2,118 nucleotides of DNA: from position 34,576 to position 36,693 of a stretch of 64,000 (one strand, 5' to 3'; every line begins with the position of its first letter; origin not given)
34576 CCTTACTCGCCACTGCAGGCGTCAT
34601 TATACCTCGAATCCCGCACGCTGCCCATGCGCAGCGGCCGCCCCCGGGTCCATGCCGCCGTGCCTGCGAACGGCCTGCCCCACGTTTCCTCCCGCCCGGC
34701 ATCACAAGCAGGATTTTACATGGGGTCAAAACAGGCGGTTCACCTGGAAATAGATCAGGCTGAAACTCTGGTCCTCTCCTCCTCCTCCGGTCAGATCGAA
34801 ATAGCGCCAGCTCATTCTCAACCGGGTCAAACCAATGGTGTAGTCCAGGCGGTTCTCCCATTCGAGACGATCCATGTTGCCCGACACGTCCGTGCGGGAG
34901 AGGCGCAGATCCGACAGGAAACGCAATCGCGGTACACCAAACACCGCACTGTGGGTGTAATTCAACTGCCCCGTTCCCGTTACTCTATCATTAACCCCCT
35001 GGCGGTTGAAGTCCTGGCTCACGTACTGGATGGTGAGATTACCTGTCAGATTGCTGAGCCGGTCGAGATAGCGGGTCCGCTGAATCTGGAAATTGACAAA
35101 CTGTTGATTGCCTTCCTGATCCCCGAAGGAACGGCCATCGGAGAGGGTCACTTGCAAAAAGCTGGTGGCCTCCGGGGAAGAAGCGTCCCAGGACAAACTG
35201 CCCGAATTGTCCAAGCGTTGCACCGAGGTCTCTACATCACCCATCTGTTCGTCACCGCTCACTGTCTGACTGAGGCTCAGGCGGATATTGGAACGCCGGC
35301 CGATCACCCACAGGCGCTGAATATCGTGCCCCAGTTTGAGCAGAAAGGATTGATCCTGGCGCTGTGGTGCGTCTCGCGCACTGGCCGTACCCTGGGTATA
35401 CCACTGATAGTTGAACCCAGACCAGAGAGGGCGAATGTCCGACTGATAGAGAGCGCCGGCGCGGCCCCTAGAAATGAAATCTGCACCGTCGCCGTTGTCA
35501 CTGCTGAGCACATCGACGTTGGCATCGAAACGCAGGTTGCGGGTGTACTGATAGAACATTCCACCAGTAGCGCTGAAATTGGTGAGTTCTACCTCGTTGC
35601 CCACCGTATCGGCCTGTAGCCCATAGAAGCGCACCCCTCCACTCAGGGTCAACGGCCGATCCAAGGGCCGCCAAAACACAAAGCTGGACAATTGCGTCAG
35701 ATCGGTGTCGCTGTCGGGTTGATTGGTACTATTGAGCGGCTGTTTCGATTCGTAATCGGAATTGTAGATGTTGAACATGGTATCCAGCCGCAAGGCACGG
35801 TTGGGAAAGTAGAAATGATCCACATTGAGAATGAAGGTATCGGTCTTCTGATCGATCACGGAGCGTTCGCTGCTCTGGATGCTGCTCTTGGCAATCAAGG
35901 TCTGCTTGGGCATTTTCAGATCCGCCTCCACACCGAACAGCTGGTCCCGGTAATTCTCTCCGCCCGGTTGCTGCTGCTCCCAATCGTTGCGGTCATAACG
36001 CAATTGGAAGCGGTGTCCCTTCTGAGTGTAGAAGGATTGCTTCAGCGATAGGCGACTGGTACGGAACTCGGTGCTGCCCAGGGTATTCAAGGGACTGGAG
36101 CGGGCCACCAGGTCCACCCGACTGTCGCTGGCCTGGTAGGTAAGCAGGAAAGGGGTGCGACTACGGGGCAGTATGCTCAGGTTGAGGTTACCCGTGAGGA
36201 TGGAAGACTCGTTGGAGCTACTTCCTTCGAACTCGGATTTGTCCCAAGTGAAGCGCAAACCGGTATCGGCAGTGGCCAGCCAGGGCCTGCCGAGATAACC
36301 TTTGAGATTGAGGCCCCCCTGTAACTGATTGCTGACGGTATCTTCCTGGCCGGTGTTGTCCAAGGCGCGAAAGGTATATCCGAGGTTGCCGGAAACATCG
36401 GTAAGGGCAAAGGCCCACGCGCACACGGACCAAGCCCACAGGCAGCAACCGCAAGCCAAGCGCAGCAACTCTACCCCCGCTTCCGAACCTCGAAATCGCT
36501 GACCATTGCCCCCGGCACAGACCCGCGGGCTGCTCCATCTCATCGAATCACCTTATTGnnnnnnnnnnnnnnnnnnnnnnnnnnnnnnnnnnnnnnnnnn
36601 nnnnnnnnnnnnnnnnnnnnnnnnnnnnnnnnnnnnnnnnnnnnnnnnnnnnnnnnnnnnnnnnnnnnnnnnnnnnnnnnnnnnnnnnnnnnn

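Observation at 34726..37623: Roughly 600-aa outer-membrane beta-barrel preceded by its own SurA-like parvulin chaperone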

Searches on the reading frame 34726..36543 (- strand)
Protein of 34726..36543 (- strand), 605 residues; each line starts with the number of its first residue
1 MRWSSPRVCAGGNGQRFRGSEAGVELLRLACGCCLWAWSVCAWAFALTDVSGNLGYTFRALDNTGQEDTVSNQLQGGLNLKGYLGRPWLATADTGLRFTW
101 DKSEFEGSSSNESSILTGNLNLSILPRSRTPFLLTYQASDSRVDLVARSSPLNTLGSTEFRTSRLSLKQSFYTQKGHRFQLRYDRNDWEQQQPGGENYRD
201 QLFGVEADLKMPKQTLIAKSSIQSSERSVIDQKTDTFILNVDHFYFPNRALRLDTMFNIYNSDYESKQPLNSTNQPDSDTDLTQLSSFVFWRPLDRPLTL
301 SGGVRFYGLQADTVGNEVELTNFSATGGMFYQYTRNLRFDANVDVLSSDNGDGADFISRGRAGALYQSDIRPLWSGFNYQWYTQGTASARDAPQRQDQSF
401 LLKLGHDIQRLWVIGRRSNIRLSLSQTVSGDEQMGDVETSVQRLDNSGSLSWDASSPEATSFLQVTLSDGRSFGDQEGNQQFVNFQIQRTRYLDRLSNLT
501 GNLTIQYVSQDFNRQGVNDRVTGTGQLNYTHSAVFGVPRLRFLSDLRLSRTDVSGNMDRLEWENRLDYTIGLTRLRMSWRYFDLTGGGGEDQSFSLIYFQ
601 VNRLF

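Call 3: search_protein_families(library=pfam, proteins=[window:34726-36543:-], max_evalue=0.01)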
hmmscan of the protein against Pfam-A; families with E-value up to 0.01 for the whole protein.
window:34726-36543:- (605 aa): 0 families

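Call 4: search_protein_families(library=ncbifam, proteins=[window:34726-36543:-], max_evalue=0.01)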
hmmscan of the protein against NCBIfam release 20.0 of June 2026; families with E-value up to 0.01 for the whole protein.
window:34726-36543:- (605 aa): 0 families

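Call 6: find_homologous_proteins(query=window:34726-36543:-)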
Query window:34726-36543:- (605 aa): 81 proteins with E <= 0.001 among 8000 candidates.
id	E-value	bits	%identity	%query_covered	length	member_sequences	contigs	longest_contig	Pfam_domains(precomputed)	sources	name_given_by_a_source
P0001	0.0e+0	1278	92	100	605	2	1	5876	-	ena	-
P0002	0.0e+0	1267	92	100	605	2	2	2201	-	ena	-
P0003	3.4e-288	976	71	100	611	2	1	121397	-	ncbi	-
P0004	1.9e-283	960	70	100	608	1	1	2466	-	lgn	-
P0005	9.4e-282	954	71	100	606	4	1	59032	-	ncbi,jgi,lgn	-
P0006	7.5e-279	945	70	100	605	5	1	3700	-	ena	-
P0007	1.8e-270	917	67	100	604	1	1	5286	-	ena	-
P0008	6.2e-232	790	62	94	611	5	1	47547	-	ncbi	-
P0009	2.4e-231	788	62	95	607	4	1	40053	-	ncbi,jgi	-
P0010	8.1e-231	786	60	97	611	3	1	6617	-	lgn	-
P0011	2.3e-223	761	60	95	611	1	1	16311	-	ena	-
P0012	2.8e-215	735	61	93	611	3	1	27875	-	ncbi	-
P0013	1.2e-196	673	53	97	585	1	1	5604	-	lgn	-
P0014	2.4e-196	672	53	97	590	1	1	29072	-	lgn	-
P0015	1.6e-193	663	55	95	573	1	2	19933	-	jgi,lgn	jgi:hypothetical protein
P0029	1.7e-182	627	51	97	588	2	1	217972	-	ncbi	-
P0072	2.3e-116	408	40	94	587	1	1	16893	-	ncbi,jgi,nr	ncbi:MAG: hypothetical protein GXP10_04205 [Gammaproteobacteria bacterium]|nr:hypothetical protein [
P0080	7.5e-21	93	27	91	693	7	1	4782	-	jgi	jgi:hypothetical protein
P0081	2.9e-11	61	24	86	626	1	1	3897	-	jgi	jgi:hypothetical protein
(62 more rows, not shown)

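Call 10: find_encoding_contigs(protein=P0029, flank=10000, max_places=2)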
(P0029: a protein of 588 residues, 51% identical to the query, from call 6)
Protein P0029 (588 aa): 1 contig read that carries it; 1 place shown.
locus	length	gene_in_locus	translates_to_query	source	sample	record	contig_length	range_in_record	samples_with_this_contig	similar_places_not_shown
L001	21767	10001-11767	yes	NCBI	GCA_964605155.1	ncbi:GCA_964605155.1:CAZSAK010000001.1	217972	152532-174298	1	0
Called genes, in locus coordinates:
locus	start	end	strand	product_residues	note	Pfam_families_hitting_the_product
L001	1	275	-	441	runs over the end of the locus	PF14697:Fer4_21 (faint), PF00037:Fer4 (faint), PF12838:Fer4_7, PF13183:Fer4_8, PF13187:Fer4_9, PF13484:Fer4_16 (weak), PF13534:Fer4_17, PF02754:CCG, +2 more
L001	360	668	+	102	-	-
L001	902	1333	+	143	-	PF00572:Ribosomal_L13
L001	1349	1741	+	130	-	PF00380:Ribosomal_S9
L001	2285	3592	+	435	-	PF12094:DUF3570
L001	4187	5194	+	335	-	PF13609:Porin_4, PF07642:BBP2 (weak), PF07396:Porin_O_P (faint)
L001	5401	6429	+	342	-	PF00034:Cytochrom_C (faint), PF03150:CCP_MauG, PF21419:RoxA-like_Cyt-c (faint)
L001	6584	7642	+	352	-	PF13609:Porin_4, PF00267:Porin_1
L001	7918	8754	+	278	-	PF09699:Paired_CXXCH_1 (weak)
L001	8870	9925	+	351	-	PF13624:SurA_N_3 (weak), PF13145:Rotamase_2, PF13616:Rotamase_3, PF00639:Rotamase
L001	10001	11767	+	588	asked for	-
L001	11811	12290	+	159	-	PF14522:Cytochrome_C7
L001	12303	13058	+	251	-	PF02085:Cytochrom_CIII (faint), PF14522:Cytochrome_C7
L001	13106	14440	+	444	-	-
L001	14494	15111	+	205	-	PF14522:Cytochrome_C7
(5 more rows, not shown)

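Call 16: predict_structure(alignment_id=A1)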
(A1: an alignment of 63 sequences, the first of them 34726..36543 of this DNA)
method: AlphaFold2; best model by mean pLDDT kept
length: 605 residues; sequences in the alignment: 63
mean_pLDDT: 86.6   pTM: 0.65
mean pLDDT of the five models: 86.6, 85.7, 85.5, 84.7, 84.6
residues with pLDDT >= 90: 384; 70-90: 142; 50-70: 45; < 50: 34
segments of 3 or more residues with pLDDT < 50: 1-20, 144-157
pLDDT, mean of each block of 10 residues (from residue 1): 37 37 68 68 71 95 77 94 85 94 77 88 93 94 48 51 95 96 93 77 97 97 89 94 96 97 86 77 96 92 94 83 93 92 90 85 95 90 96 90 97 94 97 91 97 95 97 91 97 95 94 73 94 91 95 75 95 95 75 89 96
secondary structure, 60 per line:
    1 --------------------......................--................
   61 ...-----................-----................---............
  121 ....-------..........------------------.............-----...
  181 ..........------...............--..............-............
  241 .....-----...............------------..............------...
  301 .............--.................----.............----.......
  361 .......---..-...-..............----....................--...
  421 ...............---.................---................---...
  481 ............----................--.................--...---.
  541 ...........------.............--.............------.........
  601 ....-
elements in order: H21-42 E45-63 E69-84 E90-105 E109-124 E132-141 E160-172 E178-190 E197-211 E214-227 E232-245 E251-265 E278-291 E298-313 E316-332 E337-349 E354-367 E378-391 E396-415 E418-435 E439-455 E459-474 E478-492 E497-512 E515-531 E540-551 E558-570 E573-585 E592-604

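Call 19: fold_search(model_id=the predicted structure, library=pdb)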
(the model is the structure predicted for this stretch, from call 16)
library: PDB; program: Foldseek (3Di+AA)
matches with E <= 10: 822; with E <= 0.001: 293
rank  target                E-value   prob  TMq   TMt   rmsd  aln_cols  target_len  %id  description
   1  6r2q_B                4.2e-09  1.00  0.43  0.41  14.0       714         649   10  Structure of the Mtr complex (released 2020-04-22)
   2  2hdi_A                8.4e-09  1.00  0.32  0.33  17.6       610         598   10  Crystal structure of the Colicin I receptor Cir from E.coli in complex with receptor binding domain of Colicin Ia. (released 2007-05-08)
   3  9fy9_D                1.8e-08  1.00  0.28  0.25  18.5       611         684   12  Cryo-EM structure of the type 1 chaperone-usher pilus FimD-tip complex (FimDHGFC) - Conformer 1 (released 2025-06-04)
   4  9dis_B                3.2e-08  1.00  0.28  0.28  16.4       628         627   11  Cryo-EM structure of the heme/hemoglobin transporter ChuA, in complex with de novo designed binder H3 (released 2025-05-21)
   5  9nn6_A                3.6e-08  1.00  0.31  0.30  17.5       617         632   11  E. coli Cir in Complex with the RBD of Microcin V (released 2025-09-24)
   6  9dir_B                1.1e-07  1.00  0.26  0.25  16.7       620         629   10  Cryo-EM structure of the heme/hemoglobin transporter ChuA, in complex with de novo designed binder G7 (released 2025-05-21)
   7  3rfz_E                1.3e-07  1.00  0.27  0.23  21.2       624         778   13  Crystal structure of the FimD usher bound to its cognate FimC:FimH substrate (released 2011-06-01)
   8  3rfz_B                1.5e-07  1.00  0.27  0.22  21.5       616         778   14  Crystal structure of the FimD usher bound to its cognate FimC:FimH substrate (released 2011-06-01)
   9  3fhh                  1.8e-07  1.00  0.24  0.23  23.6       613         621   10  Crystal structure of the heme/hemoglobin outer membrane transporter ShuA from Shigella dysenteriae (released 2009-07-14)
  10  8p97_A                2.1e-07  1.00  0.29  0.28  16.9       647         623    9  BtuB3G3 bound to cyanocobalamin with disordered EL8 (released 2023-08-16)
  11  2hdf                  2.2e-07  1.00  0.30  0.31  15.7       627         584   11  Crystal structure of the Colicin I receptor Cir from E.coli (released 2007-05-08)
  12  3ohn_A                2.3e-07  1.00  0.24  0.28  18.9       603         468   11  Crystal structure of the FimD translocation domain (released 2011-06-01)
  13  9c4o                  2.3e-07  1.00  0.23  0.22  19.0       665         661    9  Cryo-EM structure of PqqU with ligand PQQ (released 2024-06-19)
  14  1xkw                  2.7e-07  1.00  0.22  0.20  23.3       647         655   11  Pyochelin outer membrane receptor FptA from Pseudomonas aeruginosa (released 2005-10-04)
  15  4epa                  3.1e-07  1.00  0.23  0.23  21.1       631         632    9  The crystal structure of the ferric yersiniabactin uptake receptor FyuA from Yersinia pestis (released 2012-06-20)
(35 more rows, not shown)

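Call 20: list_cluster_members(proteins=[window:34726-36543:-, P0003, P0005, P0008, P0009, P0012, P0072, P0080])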
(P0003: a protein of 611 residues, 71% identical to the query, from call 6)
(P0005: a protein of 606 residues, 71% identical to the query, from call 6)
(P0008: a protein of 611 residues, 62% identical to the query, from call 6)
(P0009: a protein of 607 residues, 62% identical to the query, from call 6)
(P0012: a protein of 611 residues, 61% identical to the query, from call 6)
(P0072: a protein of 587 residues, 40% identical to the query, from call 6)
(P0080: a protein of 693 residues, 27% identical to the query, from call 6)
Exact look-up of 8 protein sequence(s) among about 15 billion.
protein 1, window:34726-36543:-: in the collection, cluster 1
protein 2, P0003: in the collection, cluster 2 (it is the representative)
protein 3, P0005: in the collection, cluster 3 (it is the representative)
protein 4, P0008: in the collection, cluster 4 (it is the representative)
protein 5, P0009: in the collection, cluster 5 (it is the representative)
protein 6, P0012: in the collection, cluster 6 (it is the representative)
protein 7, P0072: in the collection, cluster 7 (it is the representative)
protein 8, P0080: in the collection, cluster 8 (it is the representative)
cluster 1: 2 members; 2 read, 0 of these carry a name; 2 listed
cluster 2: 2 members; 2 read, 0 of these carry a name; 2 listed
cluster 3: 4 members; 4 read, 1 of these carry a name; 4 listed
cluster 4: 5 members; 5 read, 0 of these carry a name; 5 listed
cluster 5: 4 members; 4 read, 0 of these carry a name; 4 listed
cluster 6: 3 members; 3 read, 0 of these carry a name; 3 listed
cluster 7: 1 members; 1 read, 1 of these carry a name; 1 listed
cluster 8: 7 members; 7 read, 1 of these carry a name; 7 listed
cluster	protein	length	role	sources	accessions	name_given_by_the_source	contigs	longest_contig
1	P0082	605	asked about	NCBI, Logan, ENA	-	-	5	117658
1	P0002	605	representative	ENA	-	-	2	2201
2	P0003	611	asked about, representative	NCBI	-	-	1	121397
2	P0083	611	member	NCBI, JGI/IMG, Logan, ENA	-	-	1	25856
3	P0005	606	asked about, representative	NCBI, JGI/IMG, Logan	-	-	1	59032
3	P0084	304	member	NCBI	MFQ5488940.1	MAG: hypothetical protein ACE5ET_10920, partial [Gammaproteobacteria bacterium]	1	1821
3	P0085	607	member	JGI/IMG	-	-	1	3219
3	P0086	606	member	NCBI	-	-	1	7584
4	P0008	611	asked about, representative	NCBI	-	-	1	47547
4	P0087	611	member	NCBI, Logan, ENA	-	-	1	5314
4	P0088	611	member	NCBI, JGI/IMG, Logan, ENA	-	-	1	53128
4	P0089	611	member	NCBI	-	-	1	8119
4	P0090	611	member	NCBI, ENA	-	-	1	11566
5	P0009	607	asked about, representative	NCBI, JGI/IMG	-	-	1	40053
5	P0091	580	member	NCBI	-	-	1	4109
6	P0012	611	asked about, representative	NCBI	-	-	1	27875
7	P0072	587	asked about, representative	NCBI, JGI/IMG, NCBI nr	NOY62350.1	MAG: hypothetical protein GXP10_04205 [Gammaproteobacteria bacterium] | hypothetical protein [Gammaproteobacteria bacterium]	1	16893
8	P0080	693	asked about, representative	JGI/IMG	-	hypothetical protein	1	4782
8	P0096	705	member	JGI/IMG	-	-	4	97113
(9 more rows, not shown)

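Call 21: find_related_loci(query=A1, collection=genome_contigs, flank=10000)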
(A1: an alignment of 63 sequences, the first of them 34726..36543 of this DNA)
Query A1 (605 aa) in genome_contigs; peptide patterns used: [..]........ (x = any residue, [..] = any of these).
86 stretches matched a pattern; 43 encode a relative of the query (tblastn E <= 1e-3); 43 distinct loci.
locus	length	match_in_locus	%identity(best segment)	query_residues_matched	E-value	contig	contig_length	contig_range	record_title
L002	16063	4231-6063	71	1-605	0e+0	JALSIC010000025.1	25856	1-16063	MAG: Gammaproteobacteria bacterium isolate 354-166_metabat2_scaf2bin.012 354-166_scaffold_1753_c1, whole genome shotgun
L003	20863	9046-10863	71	1-605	0e+0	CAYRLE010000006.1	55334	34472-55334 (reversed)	MAG TPA_asm: uncultured Gammaproteobacteria bacterium isolate SRP216583_co2_126 genome assembly, contig: NODE_255_length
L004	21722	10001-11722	62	38-605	0e+0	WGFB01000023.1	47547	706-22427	MAG: Gammaproteobacteria bacterium isolate S146_68 k151_21022, whole genome shotgun sequence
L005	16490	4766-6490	62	33-605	0e+0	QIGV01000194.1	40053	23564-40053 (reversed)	MAG: Gammaproteobacteria bacterium isolate SZUA-140 Ga0063293_10000342, whole genome shotgun sequence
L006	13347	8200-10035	58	1-605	0e+0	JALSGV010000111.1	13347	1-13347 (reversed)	MAG: Gammaproteobacteria bacterium isolate 354-166_maxbin2_scaf2bin.143 354-166_scaffold_4626_c1, whole genome shotgun s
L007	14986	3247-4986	53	22-605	0e+0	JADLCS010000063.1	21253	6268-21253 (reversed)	MAG: Gammaproteobacteria bacterium isolate SJ243 c_000000852849, whole genome shotgun sequence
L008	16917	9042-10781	53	22-605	0e+0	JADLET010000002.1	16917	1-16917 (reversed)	MAG: Gammaproteobacteria bacterium isolate SJ336 c_000000043745, whole genome shotgun sequence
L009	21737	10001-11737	51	22-605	0e+0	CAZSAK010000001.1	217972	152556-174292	MAG TPA_asm: uncultured Chromatiaceae bacterium isolate SRP214966_co2_131 genome assembly, contig: NODE_18_length_217972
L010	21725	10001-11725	48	25-605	3e-174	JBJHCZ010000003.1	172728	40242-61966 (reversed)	MAG: Chromatiales bacterium isolate SF2967_J5348.maxbin.010 NODE_84_length_172728_cov_8.629469, whole genome shotgun seq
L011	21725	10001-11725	49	25-605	4e-173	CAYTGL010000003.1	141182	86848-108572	MAG TPA_asm: uncultured Chromatiales bacterium isolate SRP344714_co2_391 genome assembly, contig: NODE_237_length_141182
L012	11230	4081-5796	49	25-602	2e-173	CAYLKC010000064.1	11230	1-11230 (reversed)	MAG TPA_asm: uncultured Chromatiales bacterium isolate SRP193661_co1_52 genome assembly, contig: NODE_5789_length_11230_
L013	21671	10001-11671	49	47-605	1e-171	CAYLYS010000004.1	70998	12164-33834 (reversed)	MAG TPA_asm: uncultured Chromatiales bacterium isolate SRP344714_co1_271 genome assembly, contig: NODE_839_length_70998_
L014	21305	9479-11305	45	2-605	2e-163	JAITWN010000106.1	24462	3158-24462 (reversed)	MAG: Chromatiales bacterium isolate Xx448_bin22 k119_586603, whole genome shotgun sequence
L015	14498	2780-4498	46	30-605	6e-163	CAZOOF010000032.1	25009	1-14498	MAG TPA_asm: uncultured Chromatiales bacterium isolate SRP268622_co1_573 genome assembly, contig: NODE_4089_length_25009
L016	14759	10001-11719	48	26-605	1e-162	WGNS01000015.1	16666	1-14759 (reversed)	MAG: Gammaproteobacteria bacterium isolate RI_283 c_000000037646, whole genome shotgun sequence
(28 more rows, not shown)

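Call 29: search_solved_structures(query=A1, max_evalue=10)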
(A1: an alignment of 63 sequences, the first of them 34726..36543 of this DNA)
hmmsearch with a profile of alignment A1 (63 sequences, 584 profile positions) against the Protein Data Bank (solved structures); distinct sequences matched with E-value up to 10: 0.

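Call 44: search_protein_representatives(alignment_id=A1)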
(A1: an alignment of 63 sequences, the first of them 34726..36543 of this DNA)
Query: 63 sequences, 584 profile positions. Proteins with E-value up to 0.001 (for the whole library): 891; up to 1e-10: 813; up to 1e-30: 597. The best 150 are listed.
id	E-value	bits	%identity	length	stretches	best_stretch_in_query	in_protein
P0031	1.0e-259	879.4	-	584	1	12-584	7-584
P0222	2.2e-246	835.3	-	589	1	1-584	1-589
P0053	5.8e-245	830.6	-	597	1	4-584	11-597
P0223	1.7e-221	753.2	-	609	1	12-584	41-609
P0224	1.3e-215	733.7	-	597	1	12-584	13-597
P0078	3.6e-212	722.4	-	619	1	1-584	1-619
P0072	2.0e-210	716.6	-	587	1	1-584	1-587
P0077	5.4e-207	705.3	-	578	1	26-584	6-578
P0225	7.6e-195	665.2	-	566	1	28-584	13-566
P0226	3.0e-185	633.5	-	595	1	12-584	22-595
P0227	3.5e-183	626.7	-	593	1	7-584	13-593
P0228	4.7e-180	616.3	-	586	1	12-584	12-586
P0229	3.7e-175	600.2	-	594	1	10-584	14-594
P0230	7.4e-175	599.2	-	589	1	16-584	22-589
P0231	7.0e-170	582.7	-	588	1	9-584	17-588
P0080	9.6e-126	437.0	-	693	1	19-584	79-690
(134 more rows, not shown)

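Call 52: find_encoding_contigs(protein=P0080, flank=10000, max_places=3)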
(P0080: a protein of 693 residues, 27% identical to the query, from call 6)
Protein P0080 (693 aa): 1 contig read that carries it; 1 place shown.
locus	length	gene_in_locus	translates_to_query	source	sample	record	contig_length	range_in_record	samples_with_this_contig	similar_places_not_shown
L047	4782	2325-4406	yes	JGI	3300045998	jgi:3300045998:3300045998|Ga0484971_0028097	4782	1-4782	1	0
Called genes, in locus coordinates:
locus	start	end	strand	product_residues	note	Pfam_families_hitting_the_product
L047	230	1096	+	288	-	PF22113:Mtrc-MtrF_II-IV_dom (faint), PF14522:Cytochrome_C7 (faint), PF09699:Paired_CXXCH_1 (faint)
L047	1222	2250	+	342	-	PF13623:SurA_N_2, PF13624:SurA_N_3 (weak), PF13145:Rotamase_2, PF13616:Rotamase_3, PF00639:Rotamase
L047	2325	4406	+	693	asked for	-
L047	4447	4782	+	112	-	?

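Call 53: find_encoding_contigs(protein=P0081, flank=10000, max_places=3)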
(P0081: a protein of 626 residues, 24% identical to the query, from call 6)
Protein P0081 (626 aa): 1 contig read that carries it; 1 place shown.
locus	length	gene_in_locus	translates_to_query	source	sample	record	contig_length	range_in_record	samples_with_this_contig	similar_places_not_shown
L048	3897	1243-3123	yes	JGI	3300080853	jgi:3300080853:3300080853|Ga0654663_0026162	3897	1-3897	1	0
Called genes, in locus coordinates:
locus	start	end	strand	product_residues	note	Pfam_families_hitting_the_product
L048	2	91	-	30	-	?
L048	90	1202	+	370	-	PF13624:SurA_N_3 (weak), PF13145:Rotamase_2, PF13616:Rotamase_3, PF00639:Rotamase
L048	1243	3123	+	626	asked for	-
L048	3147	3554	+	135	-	PF14522:Cytochrome_C7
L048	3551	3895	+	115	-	?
